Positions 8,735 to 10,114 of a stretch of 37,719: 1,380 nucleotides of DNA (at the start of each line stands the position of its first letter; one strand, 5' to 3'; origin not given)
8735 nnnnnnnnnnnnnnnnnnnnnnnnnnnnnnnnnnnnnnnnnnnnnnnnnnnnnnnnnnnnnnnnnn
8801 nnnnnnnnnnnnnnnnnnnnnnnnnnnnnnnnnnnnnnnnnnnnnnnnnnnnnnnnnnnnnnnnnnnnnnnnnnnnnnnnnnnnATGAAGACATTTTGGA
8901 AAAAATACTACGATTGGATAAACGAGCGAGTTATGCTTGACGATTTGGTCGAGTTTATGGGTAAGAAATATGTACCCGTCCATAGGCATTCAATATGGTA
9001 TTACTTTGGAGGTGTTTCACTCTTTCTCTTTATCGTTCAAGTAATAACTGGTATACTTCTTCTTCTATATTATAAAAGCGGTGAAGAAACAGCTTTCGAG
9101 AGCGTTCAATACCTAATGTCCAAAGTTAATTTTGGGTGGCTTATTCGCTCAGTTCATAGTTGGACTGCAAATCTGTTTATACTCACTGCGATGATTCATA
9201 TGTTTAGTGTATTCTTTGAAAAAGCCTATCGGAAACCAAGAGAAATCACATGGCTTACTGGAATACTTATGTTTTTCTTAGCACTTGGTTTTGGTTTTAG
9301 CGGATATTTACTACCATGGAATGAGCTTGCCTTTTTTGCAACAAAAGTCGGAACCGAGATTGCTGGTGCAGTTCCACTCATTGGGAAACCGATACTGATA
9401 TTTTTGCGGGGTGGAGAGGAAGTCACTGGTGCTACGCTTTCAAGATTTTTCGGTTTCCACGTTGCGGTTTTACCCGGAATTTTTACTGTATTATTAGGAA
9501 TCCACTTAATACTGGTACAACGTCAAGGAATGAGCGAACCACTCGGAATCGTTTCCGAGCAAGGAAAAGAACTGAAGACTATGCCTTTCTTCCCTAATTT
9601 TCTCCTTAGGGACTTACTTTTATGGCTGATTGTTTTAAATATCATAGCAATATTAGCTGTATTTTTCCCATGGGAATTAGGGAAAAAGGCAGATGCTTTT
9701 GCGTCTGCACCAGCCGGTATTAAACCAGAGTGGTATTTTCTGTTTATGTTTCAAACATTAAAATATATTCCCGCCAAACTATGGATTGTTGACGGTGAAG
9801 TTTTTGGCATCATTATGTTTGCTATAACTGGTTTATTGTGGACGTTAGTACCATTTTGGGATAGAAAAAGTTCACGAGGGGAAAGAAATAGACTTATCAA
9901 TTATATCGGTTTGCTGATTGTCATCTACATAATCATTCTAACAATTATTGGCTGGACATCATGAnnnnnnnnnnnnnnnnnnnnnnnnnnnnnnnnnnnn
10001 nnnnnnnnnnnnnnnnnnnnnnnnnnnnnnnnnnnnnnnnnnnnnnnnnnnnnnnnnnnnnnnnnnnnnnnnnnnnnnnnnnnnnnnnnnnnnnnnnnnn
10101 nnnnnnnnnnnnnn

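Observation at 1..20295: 20-kb respiratory island with 58 c-haem sites and six different putative quinone-pool modules on one strand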

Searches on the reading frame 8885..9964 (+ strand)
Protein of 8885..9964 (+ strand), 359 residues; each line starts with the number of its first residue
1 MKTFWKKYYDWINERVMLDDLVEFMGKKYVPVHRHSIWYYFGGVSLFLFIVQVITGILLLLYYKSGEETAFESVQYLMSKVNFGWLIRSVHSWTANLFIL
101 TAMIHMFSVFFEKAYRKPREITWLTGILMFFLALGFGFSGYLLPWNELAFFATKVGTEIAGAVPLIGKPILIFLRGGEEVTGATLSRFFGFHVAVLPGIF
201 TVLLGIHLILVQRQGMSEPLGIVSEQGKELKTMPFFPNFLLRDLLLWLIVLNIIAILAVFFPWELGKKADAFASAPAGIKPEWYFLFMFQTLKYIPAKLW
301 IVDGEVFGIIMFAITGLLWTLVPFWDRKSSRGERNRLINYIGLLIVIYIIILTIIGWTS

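Call 4: search_protein_families(library=pfam, proteins=[window:8885-9964:+], max_evalue=0.01)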
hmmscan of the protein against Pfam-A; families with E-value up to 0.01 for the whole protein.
window:8885-9964:+ (359 aa): 5 families
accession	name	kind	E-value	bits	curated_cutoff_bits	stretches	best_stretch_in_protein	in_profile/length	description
PF00033.24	Cytochrome_B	-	3.7e-51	174.1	27.2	1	35-215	10-189/189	Cytochrome b/b6/petB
PF13631.11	Cytochrom_B_N_2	-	6.7e-43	147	27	1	97-265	2-166/169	Cytochrome b(N-terminal)/b6/petB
PF00032.22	Cytochrom_B_C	-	7.9e-12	45.8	20.7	1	274-356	6-82/102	Cytochrome b(C-terminal)/b6/petD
PF01292.26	Ni_hydr_CYTB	-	2.6e-05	24.5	30.1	1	6-118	67-171/179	Prokaryotic cytochrome b561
PF14358.11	DUF4405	-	0.006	17.5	26.7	1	46-107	7-63/66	Domain of unknown function (DUF4405)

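Call 8: search_protein_families(library=ncbifam, proteins=[window:8885-9964:+], max_evalue=0.001)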
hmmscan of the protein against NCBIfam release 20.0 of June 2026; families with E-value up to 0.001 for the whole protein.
window:8885-9964:+ (359 aa): 6 families
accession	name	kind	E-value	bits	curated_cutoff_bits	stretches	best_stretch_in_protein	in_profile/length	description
NF002990.0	PRK03735.1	subfamily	3.6e-72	242.8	325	1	6-220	3-223/223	cytochrome b6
NF040969.1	cytb_ExtP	equivalog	9e-63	211.8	290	1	19-218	3-204/205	selenite/tellurite reduction operon b-type cytochrome ExtP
NF050120.1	bc1_QcrB_actin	exception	1.2e-42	146.4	500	1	11-325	1-337/458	cytochrome bc1 complex cytochrome b subunit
NF041076.1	cyt_b_SoxC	equivalog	4.2e-35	121.6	740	1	9-356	2-359/542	proton pump complex cytochrome B SoxC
TIGR01156.1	cytb6_f_IV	equivalog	1.2e-07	31.7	127.05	1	227-302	23-98/160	cytochrome b6-f complex subunit IV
NF040970.1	memb_ExtQ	equivalog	2.2e-05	24.7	150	1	231-356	3-120/134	selenite/tellurite reduction operon b-type cytochrome membrane protein ExtQ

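Call 35: find_related_loci(query=window:8885-9964:+, collection=genome_contigs, flank=10000)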
Query window:8885-9964:+ (359 aa) in genome_contigs; peptide patterns used: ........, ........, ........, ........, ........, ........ (x = any residue, [..] = any of these).
599 stretches matched a pattern (row limit reached: there are more); 588 encode a relative of the query (tblastn E <= 1e-3); the best 80 are kept; 80 distinct loci.
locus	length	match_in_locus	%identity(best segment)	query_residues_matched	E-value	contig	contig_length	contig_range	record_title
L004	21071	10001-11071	82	1-357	0e+0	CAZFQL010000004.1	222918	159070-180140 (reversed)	MAG TPA_asm: uncultured Chlorobiaceae bacterium isolate SRP302447_co3_354 genome assembly, contig: NODE_148_length_22291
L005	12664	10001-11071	80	1-357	0e+0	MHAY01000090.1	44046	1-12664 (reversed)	MAG: Ignavibacteria bacterium RIFOXYC2_FULL_35_21 rifoxyc2_full_scaffold_760, whole genome shotgun sequence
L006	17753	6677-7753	80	1-359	0e+0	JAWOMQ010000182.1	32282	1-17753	MAG: Bacteroidota bacterium isolate bin_71 c_000040373969, whole genome shotgun sequence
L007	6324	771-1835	82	1-357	0e+0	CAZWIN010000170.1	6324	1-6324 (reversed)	MAG TPA_asm: uncultured Chitinophagales bacterium isolate SRP237561_co1_5 genome assembly, contig: NODE_26074_length_632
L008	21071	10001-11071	80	1-357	0e+0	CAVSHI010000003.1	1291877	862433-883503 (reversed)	MAG: Ignavibacteriota bacterium isolate MFD01476.bin.1.124 genome assembly, contig: contig_39632, whole genome shotgun s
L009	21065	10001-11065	80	1-357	0e+0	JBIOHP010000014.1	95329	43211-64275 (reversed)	MAG: Bacteroidota bacterium isolate GcC11-5 k141_1571432_length_95329_cov_84.0179, whole genome shotgun sequence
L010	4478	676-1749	77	1-358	0e+0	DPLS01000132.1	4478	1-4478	MAG TPA_asm: Bacteroidetes bacterium isolate UBA11986 contig_318921, whole genome shotgun sequence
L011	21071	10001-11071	76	1-357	0e+0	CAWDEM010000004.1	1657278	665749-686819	MAG: Ignavibacteriota bacterium isolate MFD05942.bin.1.74 genome assembly, contig: contig_3312, whole genome shotgun seq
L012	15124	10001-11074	81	1-358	0e+0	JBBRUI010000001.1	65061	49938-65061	MAG: Bacteroidota bacterium isolate La3_concoct.179 La3_concoct.179_K_567107_L_65061_cov_11.0003, whole genome shotgun s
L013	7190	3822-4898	77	1-359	0e+0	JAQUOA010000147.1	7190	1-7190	MAG: Bacteroidota bacterium isolate STD1_190 NODE_34498_length_7190_cov_7.927085_Sandtown_D1, whole genome shotgun seque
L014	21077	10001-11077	81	1-359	0e+0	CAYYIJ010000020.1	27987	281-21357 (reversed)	MAG TPA_asm: uncultured Chlorobiaceae bacterium isolate SRP257756_co1_228 genome assembly, contig: NODE_1180_length_2798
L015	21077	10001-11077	77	1-359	0e+0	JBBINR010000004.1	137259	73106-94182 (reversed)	MAG: Ignavibacteriales bacterium isolate PGS172224_bin_260 NODE_81_length_137259_cov_1.24764, whole genome shotgun seque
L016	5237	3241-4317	80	1-359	0e+0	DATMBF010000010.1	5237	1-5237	MAG TPA_asm: Bacteroidota bacterium isolate SMAG_U13346 k141_85576, whole genome shotgun sequence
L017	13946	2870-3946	82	1-359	0e+0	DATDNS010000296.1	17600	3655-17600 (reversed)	MAG TPA_asm: Bacteroidota bacterium isolate SMAG_U443 k141_105952, whole genome shotgun sequence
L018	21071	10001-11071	80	1-357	0e+0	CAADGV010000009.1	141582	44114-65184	uncultured Chlorobi bacterium isolate CHB1.fa.gz genome assembly, contig: k127_720365, whole genome shotgun sequence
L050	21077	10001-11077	74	1-359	9e-178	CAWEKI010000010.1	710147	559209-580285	MAG: uncultured Bacteroidetes bacterium isolate MFD05942.bin.1.2 genome assembly, contig: contig_652, whole genome shotg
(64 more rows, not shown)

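Call 56: search_protein_families(library=pfam, proteins=[L011:12598-13134:+, L011:13241-14554:+, L011:14449-15759:+, L011:15539-17182:+, L011:17354-19654:+, L011:19860-20960:+, L004:2143-2697:+], max_evalue=0.001)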
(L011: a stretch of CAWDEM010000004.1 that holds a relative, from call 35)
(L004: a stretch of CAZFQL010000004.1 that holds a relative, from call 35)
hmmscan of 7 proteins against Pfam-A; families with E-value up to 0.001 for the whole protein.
L011:12598-13134:+ (178 aa): 7 families
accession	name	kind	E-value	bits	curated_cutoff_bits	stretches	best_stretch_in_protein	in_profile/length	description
PF13435.11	Cytochrome_C554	-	2.7e-18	67.1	20.8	1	32-116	1-84/84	Cytochrome c554 and c-prime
PF22113.1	Mtrc-MtrF_II-IV_dom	-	5.2e-08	33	30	1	25-155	23-166/176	Outer membrane cytochrome MtrC/MtrF-like, domains II/IV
PF14522.11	Cytochrome_C7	-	3e-06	27.4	24.8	0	82-153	13-67/67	Cytochrome c7 and related cytochrome c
PF02085.21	Cytochrom_CIII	-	1.9e-05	25.3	22.9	0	31-115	31-101/101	Class III cytochrome C family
PF09699.15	Paired_CXXCH_1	-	2.3e-05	24.4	20.6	0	105-155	4-39/41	Doubled CXXCH motif (Paired_CXXCH_1)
PF03264.19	Cytochrom_NNT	-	0.00021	21.5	24.1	0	84-129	38-86/174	NapC/NirT cytochrome c family, N-terminal region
PF14537.11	Cytochrom_c3_2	-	0.00079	20.3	25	0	84-155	8-67/79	Cytochrome c3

L011:13241-14554:+ (437 aa): 0 families

L011:14449-15759:+ (436 aa): 4 families
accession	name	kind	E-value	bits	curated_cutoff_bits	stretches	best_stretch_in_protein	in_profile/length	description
PF14522.11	Cytochrome_C7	-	4.5e-14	52.5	24.8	1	146-202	2-67/67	Cytochrome c7 and related cytochrome c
PF14537.11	Cytochrom_c3_2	-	2.1e-09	38.1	25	0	121-189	25-79/79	Cytochrome c3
PF22113.1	Mtrc-MtrF_II-IV_dom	-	8.8e-07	29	30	0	283-419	13-131/176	Outer membrane cytochrome MtrC/MtrF-like, domains II/IV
PF05495.17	zf-CHY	-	8.7e-05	23.3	31.3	0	159-204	20-65/68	CHY zinc finger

L011:15539-17182:+ (547 aa): 4 families
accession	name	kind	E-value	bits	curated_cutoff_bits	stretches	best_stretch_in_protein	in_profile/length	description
PF14537.11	Cytochrom_c3_2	-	2.6e-14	53.9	25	1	146-222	7-78/79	Cytochrome c3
PF14522.11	Cytochrome_C7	-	1.4e-10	41.3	24.8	0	301-344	14-66/67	Cytochrome c7 and related cytochrome c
PF22113.1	Mtrc-MtrF_II-IV_dom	-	4.9e-06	26.6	30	0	486-518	5-36/176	Outer membrane cytochrome MtrC/MtrF-like, domains II/IV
PF09698.15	GSu_C4xC__C2xCH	-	1e-05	26.5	21.7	1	445-494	2-36/36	Geobacter CxxxxCH...CXXCH motif (GSu_C4xC__C2xCH)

L011:17354-19654:+ (766 aa): 2 families
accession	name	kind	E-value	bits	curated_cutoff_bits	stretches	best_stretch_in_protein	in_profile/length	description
PF01578.25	Cytochrom_C_asm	-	1.4e-30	107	29.9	1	116-320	5-206/212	Cytochrome C assembly protein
PF16327.10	CcmF_C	-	6e-16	59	28.7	1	343-558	1-234/323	Cytochrome c-type biogenesis protein CcmF C-terminal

L011:19860-20960:+ (366 aa): 2 families
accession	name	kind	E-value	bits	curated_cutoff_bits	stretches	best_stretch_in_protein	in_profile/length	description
PF14512.11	TM1586_NiRdase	-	7e-09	36.1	27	1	43-78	157-193/215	Putative TM nitroreductase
PF00881.29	Nitroreductase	-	0.0003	21.4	23.5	0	44-71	18-45/167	Nitroreductase family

L004:2143-2697:+ (184 aa): 6 families
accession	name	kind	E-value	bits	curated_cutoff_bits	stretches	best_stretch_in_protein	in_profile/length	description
PF13435.11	Cytochrome_C554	-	1.1e-16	62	20.8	1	37-119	2-84/84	Cytochrome c554 and c-prime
PF22113.1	Mtrc-MtrF_II-IV_dom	-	3e-06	27.3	30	1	30-161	24-166/176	Outer membrane cytochrome MtrC/MtrF-like, domains II/IV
PF09699.15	Paired_CXXCH_1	-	5.8e-06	26.3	20.6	0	151-162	6-17/41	Doubled CXXCH motif (Paired_CXXCH_1)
PF14522.11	Cytochrome_C7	-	6.2e-05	23.2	24.8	0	86-159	13-67/67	Cytochrome c7 and related cytochrome c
PF14537.11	Cytochrom_c3_2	-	0.00014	22.7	25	0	109-170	4-45/79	Cytochrome c3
PF13442.11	Cytochrome_CBB3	-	0.00097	19.9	27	0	35-57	12-33/68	Cytochrome C oxidase, cbb3-type, subunit III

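Call 61: search_protein_families(library=ncbifam, proteins=[L011:12598-13134:+, L011:13241-14554:+, L011:14449-15759:+, L011:15539-17182:+, L011:17354-19654:+], max_evalue=0.01)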
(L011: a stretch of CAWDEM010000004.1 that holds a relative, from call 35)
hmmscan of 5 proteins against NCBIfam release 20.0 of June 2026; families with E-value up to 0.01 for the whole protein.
L011:12598-13134:+ (178 aa): 11 families
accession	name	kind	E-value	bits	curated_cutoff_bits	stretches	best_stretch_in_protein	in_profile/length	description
NF041198.1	UshA_like_PCGU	equivalog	4.4e-17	61.9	275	1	24-156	402-513/519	UshA-like (seleno)protein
NF043010.1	Cyt554_Nsmonas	equivalog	1.1e-15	57.7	400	1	6-130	5-130/238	cytochrome c-550 CycA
TIGR03153.1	cytochr_NrfH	equivalog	3.4e-07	30.4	134.2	1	70-133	16-77/138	cytochrome c nitrite reductase small subunit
NF041028.1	decahem_GSU2203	exception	1.7e-06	27.5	325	1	84-155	38-111/317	GSU2203 family decaheme c-type cytochrome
TIGR01905.1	paired_CXXCH_1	subfamily_domain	4.2e-06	26.6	25.2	0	146-155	7-16/41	doubled CXXCH domain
TIGR03507.1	decahem_SO1788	subfamily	6.2e-06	25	209.3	1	26-158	177-308/672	OmcA/MtrC family decaheme c-type cytochrome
TIGR03508.1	decahem_SO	subfamily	2.6e-05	23.9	192.2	2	106-155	32-80/258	DmsE family decaheme c-type cytochrome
NF041895.1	choice_anch_V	domain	0.00013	22.1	42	0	16-48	10-41/150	choice-of-anchor V domain-containing protein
TIGR04315.1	octaheme_Shew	subfamily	0.00017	20.8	375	1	30-133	20-121/440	tetrathionate reductase family octaheme c-type cytochrome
NF045713.1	CxxCH_16_HmcA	equivalog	0.00035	19.3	400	1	29-125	173-262/541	sulfate respiration complex hexadecaheme cytochrome HmcA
TIGR01904.2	GSu_C4xC__C2xCH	domain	0.0048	16.6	27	0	84-119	23-60/73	CxxxxCH/CxxCH domain c-type cytochrome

L011:13241-14554:+ (437 aa): 0 families

L011:14449-15759:+ (436 aa): 3 families
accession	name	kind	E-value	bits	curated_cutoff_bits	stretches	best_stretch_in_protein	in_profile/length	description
NF041781.1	mnquin_red_QrcA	equivalog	7.8e-09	35.4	180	1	73-123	30-77/174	menaquinone reductase multiheme cytochrome c subunit QrcA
NF038038.1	cytoc_DsrJ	equivalog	8.5e-06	26.1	100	0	388-435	70-108/121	sulfate reduction electron transfer complex DsrMKJOP subunit DsrJ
NF041198.1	UshA_like_PCGU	equivalog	0.0058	15.3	275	1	119-192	439-512/519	UshA-like (seleno)protein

L011:15539-17182:+ (547 aa): 3 families
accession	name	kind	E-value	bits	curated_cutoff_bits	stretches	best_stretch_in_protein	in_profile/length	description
TIGR01904.2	GSu_C4xC__C2xCH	domain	4.2e-11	42.4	27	1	435-500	14-62/73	CxxxxCH/CxxCH domain c-type cytochrome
TIGR03508.1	decahem_SO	subfamily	0.0002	20.9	192.2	0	269-398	3-126/258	DmsE family decaheme c-type cytochrome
NF008035.0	PRK10767.1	subfamily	0.0086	15.1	338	1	185-223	128-166/374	molecular chaperone DnaJ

L011:17354-19654:+ (766 aa): 4 families
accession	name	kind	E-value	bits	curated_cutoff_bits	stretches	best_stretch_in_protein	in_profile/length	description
TIGR00353.1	nrfE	subfamily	7.8e-76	256.2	569.05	1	77-562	2-490/578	heme lyase CcmF/NrfE family subunit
TIGR03145.1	cyt_nit_nrfE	subfamily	2.3e-72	244.7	927.3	1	29-550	5-536/631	heme lyase NrfEFG subunit NrfE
NF007691.0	PRK10369.1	subfamily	3e-62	211.2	394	1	31-558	9-479/573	heme lyase NrfEFG subunit NrfE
TIGR03144.1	cytochr_II_ccsB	equivalog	5e-10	39.5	187.6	1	238-313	166-236/252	c-type cytochrome biogenesis protein CcsB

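Call 62: find_homologous_proteins(query=L011:13241-14554:+, max_evalue=0.00001)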
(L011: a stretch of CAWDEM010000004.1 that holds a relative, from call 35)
Query L011:13241-14554:+ (437 aa): 194 proteins with E <= 0.00001 among 8000 candidates; the best 120 are listed.
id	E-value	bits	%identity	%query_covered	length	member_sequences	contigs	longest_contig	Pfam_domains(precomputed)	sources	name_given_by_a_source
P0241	4.7e-269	910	93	100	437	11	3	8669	-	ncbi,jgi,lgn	-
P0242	4.7e-241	818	82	100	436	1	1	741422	-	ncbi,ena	-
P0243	6.8e-241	817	83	100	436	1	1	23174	-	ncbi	-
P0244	8.4e-241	817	83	100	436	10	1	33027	-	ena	-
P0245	1.5e-234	796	80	100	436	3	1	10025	-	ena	-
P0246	1.1e-233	794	80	100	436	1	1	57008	-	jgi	jgi:hypothetical protein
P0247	1.9e-232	790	80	100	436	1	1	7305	-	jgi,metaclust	metaclust:\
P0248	7.2e-225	765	77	100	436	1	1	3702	-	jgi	jgi:hypothetical protein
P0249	2.4e-221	753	76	100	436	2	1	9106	-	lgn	-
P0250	7.3e-221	751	76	100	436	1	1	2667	-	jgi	jgi:hypothetical protein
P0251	5.4e-219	745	74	100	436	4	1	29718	PF04453.21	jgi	jgi:hypothetical protein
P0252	9.8e-214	728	73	100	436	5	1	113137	-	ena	-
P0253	4.6e-212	722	72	100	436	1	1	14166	-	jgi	jgi:hypothetical protein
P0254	2.3e-197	674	67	100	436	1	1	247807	-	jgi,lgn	jgi:hypothetical protein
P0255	2.3e-193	661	68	96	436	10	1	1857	-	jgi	jgi:hypothetical protein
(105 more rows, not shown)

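Call 71: predict_structure(alignment_id=A2)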
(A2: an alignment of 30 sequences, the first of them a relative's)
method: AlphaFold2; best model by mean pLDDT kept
length: 437 residues; sequences in the alignment: 30
mean_pLDDT: 75.5   pTM: 0.69
mean pLDDT of the five models: 75.5, 75.0, 70.9, 67.0, 64.9
residues with pLDDT >= 90: 117; 70-90: 182; 50-70: 86; < 50: 52
segments of 3 or more residues with pLDDT < 50: 1-3, 77-83, 147-153, 185-210, 431-437
pLDDT, mean of each block of 10 residues (from residue 1): 59 61 76 77 68 80 78 55 54 84 85 69 90 88 60 60 89 88 47 26 34 81 91 89 89 93 86 56 81 92 91 76 91 77 80 90 88 72 90 91 79 84 77 40
secondary structure, 60 per line:
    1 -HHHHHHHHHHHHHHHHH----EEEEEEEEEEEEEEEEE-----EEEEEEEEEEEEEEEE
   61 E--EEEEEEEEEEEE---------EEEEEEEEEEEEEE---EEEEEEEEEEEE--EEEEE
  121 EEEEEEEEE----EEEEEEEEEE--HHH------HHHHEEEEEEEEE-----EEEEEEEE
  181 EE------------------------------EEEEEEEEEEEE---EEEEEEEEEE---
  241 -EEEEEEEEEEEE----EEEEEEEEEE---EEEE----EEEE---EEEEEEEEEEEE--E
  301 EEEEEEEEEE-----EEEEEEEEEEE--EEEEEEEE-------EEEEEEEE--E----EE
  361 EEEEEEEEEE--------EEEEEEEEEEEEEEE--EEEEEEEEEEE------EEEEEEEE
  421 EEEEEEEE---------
elements in order: H2-18 E23-39 E45-61 E64-75 E85-98 E102-113 E116-129 E134-143 H155-158 E159-167 E173-182 E213-224 E228-237 E242-253 E258-267 E271-274 E279-282 E286-297 E300-310 E316-326 E329-336 E344-351 E359-370 E379-393 E396-406 E413-428

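Call 75: fold_search(model_id=the predicted structure, library=pdb)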
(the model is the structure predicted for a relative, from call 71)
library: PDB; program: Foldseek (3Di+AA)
matches with E <= 10: 970; with E <= 0.001: 275
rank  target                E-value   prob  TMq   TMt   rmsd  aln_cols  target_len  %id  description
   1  3rbh_A                5.2e-11  1.00  0.42  0.42  11.0       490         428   12  Structure of alginate export protein AlgE from Pseudomonas aeruginosa (released 2011-07-27)
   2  3rbh_B                6.6e-11  1.00  0.42  0.42  11.0       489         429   11  Structure of alginate export protein AlgE from Pseudomonas aeruginosa (released 2011-07-27)
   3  3rbh_C                1.3e-10  1.00  0.42  0.44   9.6       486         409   11  Structure of alginate export protein AlgE from Pseudomonas aeruginosa (released 2011-07-27)
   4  4azl_A                1.6e-10  1.00  0.42  0.44  10.9       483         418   10  In meso structure of alginate transporter, AlgE, from Pseudomoas aeruginosa, PAO1, crystal form 2. (released 2013-07-03)
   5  9fy9_D                1.7e-10  1.00  0.52  0.36   8.4       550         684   10  Cryo-EM structure of the type 1 chaperone-usher pilus FimD-tip complex (FimDHGFC) - Conformer 1 (released 2025-06-04)
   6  4azl_B                2.1e-10  1.00  0.43  0.44  10.7       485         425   11  In meso structure of alginate transporter, AlgE, from Pseudomoas aeruginosa, PAO1, crystal form 2. (released 2013-07-03)
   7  4xnl                  2.3e-10  1.00  0.42  0.43  10.7       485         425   11  X-ray structure of AlgE2 (released 2015-06-03)
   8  4xnk                  3.1e-10  1.00  0.43  0.45  10.3       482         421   12  X-ray structure of AlgE1 (released 2015-06-03)
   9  8q2o                  9.4e-10  1.00  0.43  0.41  10.9       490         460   11  Structure of alginate transporter AlgE from P. aeruginosa PAO1 by using Se-MAG for the the lipid cubic phase crystalliza (released 2024-05-15)
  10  8pz4                  9.9e-10  1.00  0.43  0.41  10.9       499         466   11  Structure of alginate transporter, AlgE, solved at wavelength 2.755 A (released 2023-10-25)
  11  7vtz                  1.1e-09  1.00  0.44  0.44  12.9       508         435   10  Chitoporin from Escherichia coli (released 2022-11-09)
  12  4afk                  1.2e-09  1.00  0.42  0.42  11.1       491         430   11  In meso structure of alginate transporter, AlgE, from Pseudomonas aeruginosa, PAO1 (released 2013-02-06)
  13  4b61_A                1.6e-09  1.00  0.42  0.43  11.3       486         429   11  In meso structure of alginate transporter, AlgE, from Pseudomoas aeruginosa, PAO1. Crystal form 3. (released 2013-07-17)
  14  8rqp                  1.7e-09  1.00  0.42  0.41  11.1       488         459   11  In meso structure of the alginate exporter, AlgE, from Pseudomonas aeruginosa in 7.10 monoacylglycerol (released 2024-04-03)
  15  5dl5                  1.8e-09  1.00  0.43  0.45  13.4       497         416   11  Crystal structure of Acinetobacter baumannii OccAB1 (released 2016-02-03)
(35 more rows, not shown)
